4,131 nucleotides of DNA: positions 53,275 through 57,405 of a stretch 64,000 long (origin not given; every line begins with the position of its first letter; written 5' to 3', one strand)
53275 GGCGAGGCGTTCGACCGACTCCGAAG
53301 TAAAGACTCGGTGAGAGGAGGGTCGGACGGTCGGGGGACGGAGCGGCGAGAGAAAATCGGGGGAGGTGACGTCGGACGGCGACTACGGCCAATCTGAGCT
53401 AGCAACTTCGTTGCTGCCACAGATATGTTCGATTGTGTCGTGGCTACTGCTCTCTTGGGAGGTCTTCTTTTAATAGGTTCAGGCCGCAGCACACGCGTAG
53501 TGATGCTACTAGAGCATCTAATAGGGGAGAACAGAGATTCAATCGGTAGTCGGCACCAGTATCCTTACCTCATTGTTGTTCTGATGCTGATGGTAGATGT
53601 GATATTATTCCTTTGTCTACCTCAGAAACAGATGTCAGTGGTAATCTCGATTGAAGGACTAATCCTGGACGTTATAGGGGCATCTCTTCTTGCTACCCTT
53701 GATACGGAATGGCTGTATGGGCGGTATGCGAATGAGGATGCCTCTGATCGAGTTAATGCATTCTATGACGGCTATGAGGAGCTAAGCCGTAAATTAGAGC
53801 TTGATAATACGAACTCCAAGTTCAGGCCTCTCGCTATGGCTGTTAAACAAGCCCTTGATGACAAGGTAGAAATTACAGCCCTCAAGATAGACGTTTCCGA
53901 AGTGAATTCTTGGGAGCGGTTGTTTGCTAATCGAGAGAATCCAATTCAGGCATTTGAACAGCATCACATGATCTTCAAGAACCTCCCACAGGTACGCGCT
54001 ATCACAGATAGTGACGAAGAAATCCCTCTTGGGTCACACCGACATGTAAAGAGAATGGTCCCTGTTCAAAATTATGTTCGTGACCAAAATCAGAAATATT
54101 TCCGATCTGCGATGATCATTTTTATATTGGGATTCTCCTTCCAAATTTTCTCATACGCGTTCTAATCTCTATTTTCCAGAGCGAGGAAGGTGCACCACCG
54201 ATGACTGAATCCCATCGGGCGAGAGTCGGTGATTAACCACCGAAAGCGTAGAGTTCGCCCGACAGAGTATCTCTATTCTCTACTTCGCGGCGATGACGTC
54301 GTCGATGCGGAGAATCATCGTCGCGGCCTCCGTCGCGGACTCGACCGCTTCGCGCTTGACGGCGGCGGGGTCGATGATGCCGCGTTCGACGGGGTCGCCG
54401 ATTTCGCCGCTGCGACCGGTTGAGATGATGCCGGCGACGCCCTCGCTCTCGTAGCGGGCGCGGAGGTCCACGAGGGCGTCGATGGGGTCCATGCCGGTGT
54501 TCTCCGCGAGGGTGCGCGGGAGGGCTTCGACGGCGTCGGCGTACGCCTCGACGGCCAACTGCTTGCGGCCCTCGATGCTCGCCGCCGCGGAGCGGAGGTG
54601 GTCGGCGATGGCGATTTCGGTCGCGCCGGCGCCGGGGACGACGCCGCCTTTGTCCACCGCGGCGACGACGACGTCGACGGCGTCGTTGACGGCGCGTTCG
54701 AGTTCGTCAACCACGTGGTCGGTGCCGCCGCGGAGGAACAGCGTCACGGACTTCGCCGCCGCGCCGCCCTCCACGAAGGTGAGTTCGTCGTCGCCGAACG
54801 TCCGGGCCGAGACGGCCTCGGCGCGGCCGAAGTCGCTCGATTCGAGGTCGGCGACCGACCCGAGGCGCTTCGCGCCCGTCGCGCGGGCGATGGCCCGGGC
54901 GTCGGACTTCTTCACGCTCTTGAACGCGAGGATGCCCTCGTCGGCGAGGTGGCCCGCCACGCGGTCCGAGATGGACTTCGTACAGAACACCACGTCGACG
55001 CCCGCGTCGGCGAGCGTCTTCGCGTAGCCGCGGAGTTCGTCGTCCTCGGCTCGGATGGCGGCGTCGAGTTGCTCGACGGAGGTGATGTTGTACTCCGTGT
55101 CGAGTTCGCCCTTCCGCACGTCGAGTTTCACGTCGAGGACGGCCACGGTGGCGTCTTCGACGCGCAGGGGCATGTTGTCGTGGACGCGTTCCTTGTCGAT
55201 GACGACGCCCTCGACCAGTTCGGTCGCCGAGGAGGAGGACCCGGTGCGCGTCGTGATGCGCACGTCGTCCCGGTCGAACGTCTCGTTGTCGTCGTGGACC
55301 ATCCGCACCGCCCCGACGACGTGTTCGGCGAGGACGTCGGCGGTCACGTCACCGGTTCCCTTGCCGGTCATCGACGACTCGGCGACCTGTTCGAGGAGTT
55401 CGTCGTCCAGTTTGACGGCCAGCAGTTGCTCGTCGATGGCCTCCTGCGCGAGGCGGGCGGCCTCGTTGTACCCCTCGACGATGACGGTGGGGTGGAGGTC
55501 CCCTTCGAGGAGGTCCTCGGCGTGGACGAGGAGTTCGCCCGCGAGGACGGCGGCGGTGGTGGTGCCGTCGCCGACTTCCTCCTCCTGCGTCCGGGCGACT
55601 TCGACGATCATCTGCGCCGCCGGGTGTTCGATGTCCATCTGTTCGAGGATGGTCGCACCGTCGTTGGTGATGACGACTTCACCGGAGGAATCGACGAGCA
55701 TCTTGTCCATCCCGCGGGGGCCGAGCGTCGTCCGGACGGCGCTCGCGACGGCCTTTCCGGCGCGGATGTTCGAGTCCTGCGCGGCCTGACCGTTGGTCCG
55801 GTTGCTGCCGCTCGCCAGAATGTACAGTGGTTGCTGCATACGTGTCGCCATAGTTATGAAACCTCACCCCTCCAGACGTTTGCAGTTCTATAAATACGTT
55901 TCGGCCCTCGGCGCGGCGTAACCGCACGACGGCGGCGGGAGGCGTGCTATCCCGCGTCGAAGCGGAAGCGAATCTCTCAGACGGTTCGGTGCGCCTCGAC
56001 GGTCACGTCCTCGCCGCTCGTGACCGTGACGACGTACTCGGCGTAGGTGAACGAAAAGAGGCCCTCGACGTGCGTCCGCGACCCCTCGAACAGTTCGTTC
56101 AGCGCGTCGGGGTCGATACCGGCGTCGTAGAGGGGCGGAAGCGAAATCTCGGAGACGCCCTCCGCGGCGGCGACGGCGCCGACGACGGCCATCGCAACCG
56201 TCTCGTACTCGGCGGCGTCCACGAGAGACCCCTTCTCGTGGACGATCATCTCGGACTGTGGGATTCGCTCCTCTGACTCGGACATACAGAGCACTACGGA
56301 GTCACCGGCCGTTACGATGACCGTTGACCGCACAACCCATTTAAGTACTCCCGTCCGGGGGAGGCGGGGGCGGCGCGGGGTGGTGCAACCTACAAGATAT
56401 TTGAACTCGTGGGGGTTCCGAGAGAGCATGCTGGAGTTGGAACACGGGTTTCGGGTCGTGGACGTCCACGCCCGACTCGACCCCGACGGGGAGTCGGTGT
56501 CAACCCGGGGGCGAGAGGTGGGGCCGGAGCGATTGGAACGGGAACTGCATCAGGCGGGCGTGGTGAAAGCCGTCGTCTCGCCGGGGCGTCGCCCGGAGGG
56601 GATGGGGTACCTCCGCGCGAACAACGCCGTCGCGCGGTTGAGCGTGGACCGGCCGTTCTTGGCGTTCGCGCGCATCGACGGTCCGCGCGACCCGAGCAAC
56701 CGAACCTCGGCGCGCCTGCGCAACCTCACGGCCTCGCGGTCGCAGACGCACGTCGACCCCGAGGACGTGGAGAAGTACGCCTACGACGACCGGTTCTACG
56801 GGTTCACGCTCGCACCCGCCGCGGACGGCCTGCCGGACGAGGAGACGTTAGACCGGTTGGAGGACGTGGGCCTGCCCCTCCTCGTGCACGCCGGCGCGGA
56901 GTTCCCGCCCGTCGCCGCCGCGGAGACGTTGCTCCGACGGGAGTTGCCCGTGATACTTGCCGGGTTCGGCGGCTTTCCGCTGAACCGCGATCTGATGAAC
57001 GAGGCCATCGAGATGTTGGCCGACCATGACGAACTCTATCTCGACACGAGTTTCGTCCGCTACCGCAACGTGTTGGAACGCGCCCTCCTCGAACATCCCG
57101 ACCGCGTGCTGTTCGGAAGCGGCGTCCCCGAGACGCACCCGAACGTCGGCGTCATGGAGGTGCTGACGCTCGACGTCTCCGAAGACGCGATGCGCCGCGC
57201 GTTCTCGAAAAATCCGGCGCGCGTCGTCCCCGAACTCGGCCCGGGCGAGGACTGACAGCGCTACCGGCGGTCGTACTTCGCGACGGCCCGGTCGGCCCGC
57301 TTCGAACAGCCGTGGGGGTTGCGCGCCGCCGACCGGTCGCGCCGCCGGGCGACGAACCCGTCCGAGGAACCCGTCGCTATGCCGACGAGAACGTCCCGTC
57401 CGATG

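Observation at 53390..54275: Low-GC (~45%) island beside the thermosome gene encoding an orphan multi-TM protein of non-halophilic composition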

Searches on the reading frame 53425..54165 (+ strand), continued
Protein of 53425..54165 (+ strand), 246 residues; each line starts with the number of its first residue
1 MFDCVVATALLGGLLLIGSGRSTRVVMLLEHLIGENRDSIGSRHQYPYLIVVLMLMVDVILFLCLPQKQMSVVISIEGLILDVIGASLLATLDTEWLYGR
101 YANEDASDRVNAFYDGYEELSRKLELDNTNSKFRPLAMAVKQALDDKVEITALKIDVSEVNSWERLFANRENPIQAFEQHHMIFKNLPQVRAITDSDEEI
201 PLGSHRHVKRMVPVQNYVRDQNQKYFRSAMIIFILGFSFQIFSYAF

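Call 56: search_protein_families(library=ncbifam, proteins=[window:53425-54165:+, P0002, P0003, P0004, L083:1993-2319:+, L083:1192-1923:-], max_evalue=0.1)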
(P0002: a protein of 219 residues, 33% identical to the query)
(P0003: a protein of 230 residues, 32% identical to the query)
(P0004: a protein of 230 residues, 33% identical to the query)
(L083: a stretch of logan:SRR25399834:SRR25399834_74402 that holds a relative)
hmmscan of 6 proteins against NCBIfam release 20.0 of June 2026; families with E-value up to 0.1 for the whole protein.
window:53425-54165:+ (246 aa): 0 families

P0002 (219 aa): 1 family
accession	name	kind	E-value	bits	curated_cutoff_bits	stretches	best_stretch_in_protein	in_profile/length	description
NF011931.1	PRK15402.1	subfamily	0.038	12.8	439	1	18-61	80-123/401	MdfA family multidrug efflux MFS transporter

P0003 (230 aa): 0 families

P0004 (230 aa): 0 families

L083:1993-2319:+ (108 aa): 11 families
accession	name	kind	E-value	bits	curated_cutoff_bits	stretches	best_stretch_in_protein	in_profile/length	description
NF053762.1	aCcr1_fam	equivalog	3.6e-05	23.6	60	1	5-32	4-31/38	aCcr1 family cell cycle regulator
NF041551.1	YlcI_YnfO_N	subfamily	0.00012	22.1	30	1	5-36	6-36/42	YlcI/YnfO family protein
NF050181.1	TA_anti_VapB_Myco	equivalog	0.00017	22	60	1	8-63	9-64/72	type II toxin-antitoxin system VapB family antitoxin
NF047399.1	BrnA_antitoxin_add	equivalog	0.0014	18.8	60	1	5-38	36-69/70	type II toxin-antitoxin system BrnA family antitoxin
NF008671.0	PRK11675.1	equivalog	0.0061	17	62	1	6-41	55-90/95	LexA regulated protein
NF002815.0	PRK02967.1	equivalog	0.0074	16.3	83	1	1-48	1-49/139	nickel-responsive transcriptional regulator NikR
NF001884.0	PRK00630.1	subfamily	0.016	15.3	119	1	6-51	15-61/148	nickel responsive regulator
TIGR04523.1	Mplasa_alph_rch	subfamily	0.053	11.4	270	1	11-75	589-653/745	helix-rich protein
NF010535.0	PRK13923.1-3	equivalog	0.063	13.1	257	1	25-86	127-185/193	sporulation-specific transcriptional regulator GerR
TIGR00219.1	mreC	equivalog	0.085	12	92.75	1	37-65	94-117/283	rod shape-determining protein MreC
NF010532.0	PRK13922.9-3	equivalog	0.092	11.8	243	1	27-72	53-98/280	rod shape-determining protein MreC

L083:1192-1923:- (243 aa): 0 families

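Call 58: list_cluster_members(proteins=[P0002, P0003, P0004, P0005, P0001])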
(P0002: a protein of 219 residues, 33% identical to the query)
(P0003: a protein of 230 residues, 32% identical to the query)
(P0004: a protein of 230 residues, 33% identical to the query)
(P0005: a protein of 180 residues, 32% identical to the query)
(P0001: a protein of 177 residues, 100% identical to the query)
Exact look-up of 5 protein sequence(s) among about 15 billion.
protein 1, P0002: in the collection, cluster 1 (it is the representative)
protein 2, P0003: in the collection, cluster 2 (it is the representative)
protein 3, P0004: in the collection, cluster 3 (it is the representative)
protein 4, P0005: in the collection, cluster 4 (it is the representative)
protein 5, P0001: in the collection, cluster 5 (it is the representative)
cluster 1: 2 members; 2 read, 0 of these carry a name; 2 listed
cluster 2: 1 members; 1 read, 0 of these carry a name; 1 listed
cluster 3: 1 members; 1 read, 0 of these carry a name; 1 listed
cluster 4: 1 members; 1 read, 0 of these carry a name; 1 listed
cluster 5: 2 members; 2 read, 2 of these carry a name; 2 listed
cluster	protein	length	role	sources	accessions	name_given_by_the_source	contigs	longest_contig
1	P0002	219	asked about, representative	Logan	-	-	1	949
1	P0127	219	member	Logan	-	-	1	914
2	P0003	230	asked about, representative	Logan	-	-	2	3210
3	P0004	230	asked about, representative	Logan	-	-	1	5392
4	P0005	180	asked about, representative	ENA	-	-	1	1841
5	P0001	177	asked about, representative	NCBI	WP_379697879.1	hypothetical protein [Halopelagius fulvigenes]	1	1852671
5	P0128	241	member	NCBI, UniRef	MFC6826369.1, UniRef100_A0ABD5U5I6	hypothetical protein ACFQEV_15405 [Halopelagius fulvigenes] | Uncharacterized protein n=2 Tax=Halopelagius fulvigenes TaxID=1198324 ...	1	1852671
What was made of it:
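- The annotation pipelines disagree on the start: 241 aa against 177 aa (call 58).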

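Call 67: search_protein_families(library=phrogs, alignment_id=A1, max_evalue=0.1)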
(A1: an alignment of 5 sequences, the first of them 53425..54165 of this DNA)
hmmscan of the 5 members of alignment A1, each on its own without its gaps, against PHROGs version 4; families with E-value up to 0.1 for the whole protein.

A. member 1, window:53425-54165:+ (246 aa): 0 families

B. families by the number of members that match (of 5 scanned): 1 family
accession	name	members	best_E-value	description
phrog_8916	-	1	0.049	PufA cytochrome subunit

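Call 68: find_related_loci(query=A2, collection=viral_contigs, flank=8000)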
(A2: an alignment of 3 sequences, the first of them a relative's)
Query A2 (230 aa) in viral_contigs; peptide patterns used: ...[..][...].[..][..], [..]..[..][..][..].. (x = any residue, [..] = any of these).
118 stretches matched a pattern, but none encodes a relative of the query by tblastn (E <= 1e-3).

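Call 69: find_related_loci(query=window:53503-54165:+, collection=metagenome_contigs, flank=10000)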
Query window:53503-54165:+ (220 aa) in metagenome_contigs; peptide patterns used: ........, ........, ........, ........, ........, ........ (x = any residue, [..] = any of these).
156 stretches matched a pattern, but none encodes a relative of the query by tblastn (E <= 1e-3).

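Call 71: find_encoding_contigs(protein=P0127, flank=3000, max_places=3)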
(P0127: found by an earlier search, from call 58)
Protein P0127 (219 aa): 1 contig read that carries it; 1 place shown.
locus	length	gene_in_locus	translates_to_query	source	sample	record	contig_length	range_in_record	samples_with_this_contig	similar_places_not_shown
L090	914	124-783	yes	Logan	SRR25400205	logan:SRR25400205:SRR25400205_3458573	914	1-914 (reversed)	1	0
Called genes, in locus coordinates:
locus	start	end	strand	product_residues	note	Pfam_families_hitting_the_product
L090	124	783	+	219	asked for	-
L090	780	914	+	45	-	?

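Call 75: fold_search(model_id=the predicted structure, library=viral)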
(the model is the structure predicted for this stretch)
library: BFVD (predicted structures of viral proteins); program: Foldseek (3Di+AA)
matches with E <= 10: 258; with E <= 0.001: 0
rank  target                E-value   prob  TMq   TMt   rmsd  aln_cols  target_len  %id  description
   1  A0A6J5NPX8            3.7e-02  0.35  0.20  0.15  19.9       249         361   11  Uncharacterized protein [uncultured Caudovirales phage]
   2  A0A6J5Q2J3            3.2e-01  0.23  0.26  0.27  15.8       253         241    7  Uncharacterized protein [uncultured Caudovirales phage]
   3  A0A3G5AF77            4.3e-01  0.06  0.10  0.08  15.4       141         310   11  Uncharacterized protein [Satyrvirus sp.]
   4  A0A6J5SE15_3          4.6e-01  0.06  0.15  0.04  20.4       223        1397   10  Helicase/UvrB, N-terminal [uncultured Caudovirales phage]
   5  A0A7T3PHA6            9.4e-01  0.10  0.19  0.25  13.6       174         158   10  (no name in the UniProt tables at hand)
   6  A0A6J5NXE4            1.0e+00  0.08  0.18  0.18  25.1       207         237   12  Uncharacterized protein [uncultured Caudovirales phage]
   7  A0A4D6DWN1            1.1e+00  0.11  0.19  0.25  11.5       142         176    8  Uncharacterized protein [Edwardsiella phage pEt-SU]
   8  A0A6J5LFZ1            1.1e+00  0.13  0.24  0.34  15.0       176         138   10  Uncharacterized protein [uncultured Caudovirales phage]
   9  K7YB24                1.1e+00  0.06  0.14  0.17  10.3       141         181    8  Uncharacterized protein [Serratia phage phiMAM1]
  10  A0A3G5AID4            1.1e+00  0.04  0.18  0.19  19.3       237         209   12  Uncharacterized protein [Sylvanvirus sp.]
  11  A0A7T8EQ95            1.2e+00  0.03  0.12  0.15  23.0       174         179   11  (no name in the UniProt tables at hand)
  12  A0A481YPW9            1.3e+00  0.11  0.17  0.19  10.9       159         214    8  Uncharacterized protein [Pithovirus LCDPAC02]
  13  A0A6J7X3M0            1.3e+00  0.03  0.14  0.04  23.2       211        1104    8  Uncharacterized protein [uncultured Caudovirales phage]
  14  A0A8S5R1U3            1.4e+00  0.13  0.23  0.18  12.3       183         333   15  Uncharacterized protein [Siphoviridae sp. ctj7g1]
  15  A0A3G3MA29            1.4e+00  0.10  0.15  0.23  11.9       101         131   14  Uncharacterized protein [Gordonia phage Octobien14]
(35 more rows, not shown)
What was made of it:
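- On Viral (halovirus) structural or membrane protein: BFVD best E is 0.037 with TM 0.2 (call 75).
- Tried and rejected: BFVD gave nothing significant (call 75).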

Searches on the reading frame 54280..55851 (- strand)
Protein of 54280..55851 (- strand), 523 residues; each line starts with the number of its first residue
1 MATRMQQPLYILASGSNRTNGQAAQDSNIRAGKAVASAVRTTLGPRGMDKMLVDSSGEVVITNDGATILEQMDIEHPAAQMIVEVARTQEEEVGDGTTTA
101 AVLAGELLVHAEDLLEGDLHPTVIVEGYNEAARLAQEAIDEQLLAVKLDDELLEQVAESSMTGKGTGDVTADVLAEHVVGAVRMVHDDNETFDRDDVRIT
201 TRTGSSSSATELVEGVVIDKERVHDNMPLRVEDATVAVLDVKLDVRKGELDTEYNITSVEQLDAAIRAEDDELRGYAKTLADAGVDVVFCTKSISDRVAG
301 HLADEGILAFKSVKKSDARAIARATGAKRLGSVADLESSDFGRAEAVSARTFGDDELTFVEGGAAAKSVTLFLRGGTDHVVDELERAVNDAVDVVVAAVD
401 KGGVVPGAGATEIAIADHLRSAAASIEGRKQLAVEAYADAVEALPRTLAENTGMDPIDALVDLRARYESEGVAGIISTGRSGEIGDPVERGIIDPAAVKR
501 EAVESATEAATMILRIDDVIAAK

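Call 4: search_protein_families(library=pfam, proteins=[window:54280-55851:-], max_evalue=0.1)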
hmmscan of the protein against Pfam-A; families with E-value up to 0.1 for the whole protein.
window:54280-55851:- (523 aa): 2 families
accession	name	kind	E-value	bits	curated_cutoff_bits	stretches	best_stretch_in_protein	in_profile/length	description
PF00118.29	Cpn60_TCP1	-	2.7e-158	528.1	34.3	1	35-523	1-489/490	TCP-1/cpn60 chaperonin family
PF02579.22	Nitro_FeMo-Co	-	0.0065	17.2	26.3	1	254-318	25-86/94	Dinitrogenase iron-molybdenum cofactor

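Call 11: find_related_loci(query=window:54280-55851:-, collection=genome_contigs, flank=6000)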
Query window:54280-55851:- (523 aa) in genome_contigs; peptide patterns used: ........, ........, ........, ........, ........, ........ (x = any residue, [..] = any of these).
384 stretches matched a pattern; 200 encode a relative of the query (tblastn E <= 1e-3); the best 80 are kept; 80 distinct loci.
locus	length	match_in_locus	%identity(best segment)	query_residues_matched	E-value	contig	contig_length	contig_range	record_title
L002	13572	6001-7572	85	1-523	0e+0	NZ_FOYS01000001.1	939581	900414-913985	Halogeometricum limi strain CGMCC 1.8711, whole genome shotgun sequence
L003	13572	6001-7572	85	1-523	0e+0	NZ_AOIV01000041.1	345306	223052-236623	Halogeometricum pallidum JCM 14848 contig_41, whole genome shotgun sequence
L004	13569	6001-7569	85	1-523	0e+0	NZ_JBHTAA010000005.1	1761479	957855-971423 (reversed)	Haloferax namakaokahaiae strain DSM 29988 GCM70025341_11, whole genome shotgun sequence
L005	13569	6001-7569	85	1-523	0e+0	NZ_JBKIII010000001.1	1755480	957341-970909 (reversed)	Haloferax sp. DFSO60 DFSO60_ctg001, whole genome shotgun sequence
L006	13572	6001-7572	84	1-523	0e+0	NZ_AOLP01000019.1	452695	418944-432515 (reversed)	Haloferax denitrificans ATCC 35960 contig_19, whole genome shotgun sequence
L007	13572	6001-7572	84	1-523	0e+0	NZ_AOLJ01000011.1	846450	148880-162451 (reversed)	Haloferax gibbonsii ATCC 33959 contig_11, whole genome shotgun sequence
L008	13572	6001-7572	84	1-523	0e+0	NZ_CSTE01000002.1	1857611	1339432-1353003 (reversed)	Haloferax massiliensis strain Arc-Hr, whole genome shotgun sequence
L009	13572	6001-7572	82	1-523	0e+0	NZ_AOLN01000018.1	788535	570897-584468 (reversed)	Haloferax mucosum ATCC BAA-1512 contig_18, whole genome shotgun sequence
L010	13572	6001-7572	84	1-523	0e+0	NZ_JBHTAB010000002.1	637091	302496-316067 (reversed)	Haloferax chudinovii strain DSM 26526 GCM70025340_14, whole genome shotgun sequence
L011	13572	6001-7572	83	1-523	0e+0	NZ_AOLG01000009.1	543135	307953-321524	Haloferax prahovense DSM 18310 contig_9, whole genome shotgun sequence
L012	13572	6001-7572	83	1-523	0e+0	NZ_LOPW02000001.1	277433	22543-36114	Haloferax marisrubri strain SB3 scf100000, whole genome shotgun sequence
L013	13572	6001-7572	83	1-523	0e+0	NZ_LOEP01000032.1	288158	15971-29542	Haloferax sp. Q22 scaffold32, whole genome shotgun sequence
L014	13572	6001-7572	83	1-523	0e+0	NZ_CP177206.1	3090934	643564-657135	Haloferax sp. YSSS75 chromosome, complete genome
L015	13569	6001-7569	81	1-523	0e+0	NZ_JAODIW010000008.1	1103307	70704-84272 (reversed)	Halobium salinum strain YJ-8-S platanus_K_default_8, whole genome shotgun sequence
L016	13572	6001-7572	83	1-523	0e+0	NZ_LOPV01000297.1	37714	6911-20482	Haloferax profundi strain SB29 contig_38, whole genome shotgun sequence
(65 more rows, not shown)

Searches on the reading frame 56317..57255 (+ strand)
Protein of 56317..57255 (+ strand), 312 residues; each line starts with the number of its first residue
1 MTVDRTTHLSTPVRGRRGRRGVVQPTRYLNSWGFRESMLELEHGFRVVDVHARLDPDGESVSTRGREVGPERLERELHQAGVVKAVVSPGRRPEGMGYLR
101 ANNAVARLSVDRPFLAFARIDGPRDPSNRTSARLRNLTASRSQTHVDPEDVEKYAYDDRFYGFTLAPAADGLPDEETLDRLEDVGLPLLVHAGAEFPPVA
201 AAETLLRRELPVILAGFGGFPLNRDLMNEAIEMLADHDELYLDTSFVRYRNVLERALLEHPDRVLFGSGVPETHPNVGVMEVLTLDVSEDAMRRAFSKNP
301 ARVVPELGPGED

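Call 4: search_protein_families(library=pfam, proteins=[window:56317-57255:+], max_evalue=0.1)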
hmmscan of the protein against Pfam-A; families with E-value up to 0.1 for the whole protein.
window:56317-57255:+ (312 aa): 1 family
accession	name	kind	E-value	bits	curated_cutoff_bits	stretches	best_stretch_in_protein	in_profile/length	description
PF04909.20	Amidohydro_2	-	4.1e-12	46.9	26.4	1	152-304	118-287/289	Amidohydrolase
